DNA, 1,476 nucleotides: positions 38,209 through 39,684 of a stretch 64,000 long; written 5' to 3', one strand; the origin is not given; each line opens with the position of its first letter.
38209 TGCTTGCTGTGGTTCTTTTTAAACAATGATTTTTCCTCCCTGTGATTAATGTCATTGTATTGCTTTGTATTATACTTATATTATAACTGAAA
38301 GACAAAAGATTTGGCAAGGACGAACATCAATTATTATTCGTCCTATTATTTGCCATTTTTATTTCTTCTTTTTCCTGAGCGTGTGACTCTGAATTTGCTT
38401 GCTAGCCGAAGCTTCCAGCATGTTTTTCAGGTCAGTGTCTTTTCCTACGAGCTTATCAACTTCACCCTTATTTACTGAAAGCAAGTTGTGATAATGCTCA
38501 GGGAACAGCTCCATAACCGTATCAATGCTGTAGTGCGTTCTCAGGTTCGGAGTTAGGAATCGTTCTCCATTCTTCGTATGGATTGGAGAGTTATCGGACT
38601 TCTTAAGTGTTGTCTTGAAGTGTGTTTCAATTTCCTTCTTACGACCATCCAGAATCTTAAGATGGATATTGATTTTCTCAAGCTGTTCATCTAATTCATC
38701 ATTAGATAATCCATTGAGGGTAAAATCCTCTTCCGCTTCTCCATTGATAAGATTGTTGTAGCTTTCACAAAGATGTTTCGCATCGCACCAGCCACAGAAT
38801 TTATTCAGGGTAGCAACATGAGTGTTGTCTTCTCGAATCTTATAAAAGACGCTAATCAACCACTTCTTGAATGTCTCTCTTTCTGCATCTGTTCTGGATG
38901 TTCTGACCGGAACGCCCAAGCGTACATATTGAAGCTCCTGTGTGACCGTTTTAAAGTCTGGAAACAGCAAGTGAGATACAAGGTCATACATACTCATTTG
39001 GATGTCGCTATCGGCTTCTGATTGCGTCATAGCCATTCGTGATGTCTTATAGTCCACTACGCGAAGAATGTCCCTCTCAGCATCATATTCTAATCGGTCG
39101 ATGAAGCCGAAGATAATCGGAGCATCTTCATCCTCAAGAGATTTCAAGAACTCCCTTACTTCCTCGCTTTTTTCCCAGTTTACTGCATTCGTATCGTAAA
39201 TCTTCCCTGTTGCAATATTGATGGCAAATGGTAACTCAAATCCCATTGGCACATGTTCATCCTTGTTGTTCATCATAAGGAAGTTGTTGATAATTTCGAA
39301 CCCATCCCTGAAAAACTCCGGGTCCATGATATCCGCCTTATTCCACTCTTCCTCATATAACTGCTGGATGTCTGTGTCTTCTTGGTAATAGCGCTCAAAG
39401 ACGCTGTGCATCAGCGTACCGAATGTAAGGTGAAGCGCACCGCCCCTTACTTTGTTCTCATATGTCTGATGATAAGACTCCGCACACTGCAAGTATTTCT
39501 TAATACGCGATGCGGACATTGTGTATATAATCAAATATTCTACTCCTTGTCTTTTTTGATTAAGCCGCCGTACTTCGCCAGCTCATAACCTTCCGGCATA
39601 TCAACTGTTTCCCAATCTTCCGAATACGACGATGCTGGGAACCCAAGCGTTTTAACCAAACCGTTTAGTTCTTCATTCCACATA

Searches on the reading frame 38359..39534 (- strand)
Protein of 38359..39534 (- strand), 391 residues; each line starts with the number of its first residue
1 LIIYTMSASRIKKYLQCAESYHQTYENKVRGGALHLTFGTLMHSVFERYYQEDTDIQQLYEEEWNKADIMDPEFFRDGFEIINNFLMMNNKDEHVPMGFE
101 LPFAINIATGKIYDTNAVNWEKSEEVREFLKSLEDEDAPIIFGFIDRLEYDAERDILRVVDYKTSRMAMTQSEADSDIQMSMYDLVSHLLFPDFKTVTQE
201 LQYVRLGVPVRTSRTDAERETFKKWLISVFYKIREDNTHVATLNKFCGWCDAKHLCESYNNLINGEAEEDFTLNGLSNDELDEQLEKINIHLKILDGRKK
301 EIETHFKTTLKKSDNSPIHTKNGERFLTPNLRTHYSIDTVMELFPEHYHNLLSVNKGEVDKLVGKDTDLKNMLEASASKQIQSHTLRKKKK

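Call 28: search_protein_families(library=phrogs, proteins=[window:38359-39534:-], max_evalue=0.00001)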
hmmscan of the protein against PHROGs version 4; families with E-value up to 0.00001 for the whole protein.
window:38359-39534:- (391 aa): 2 families
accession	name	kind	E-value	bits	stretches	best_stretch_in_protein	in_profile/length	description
phrog_69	-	DNA, RNA and nucleotide metabolism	7.5e-30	105.4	1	5-380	89-449/501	exonuclease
phrog_1218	-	DNA, RNA and nucleotide metabolism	1.4e-09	38.7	1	5-188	9-186/364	exonuclease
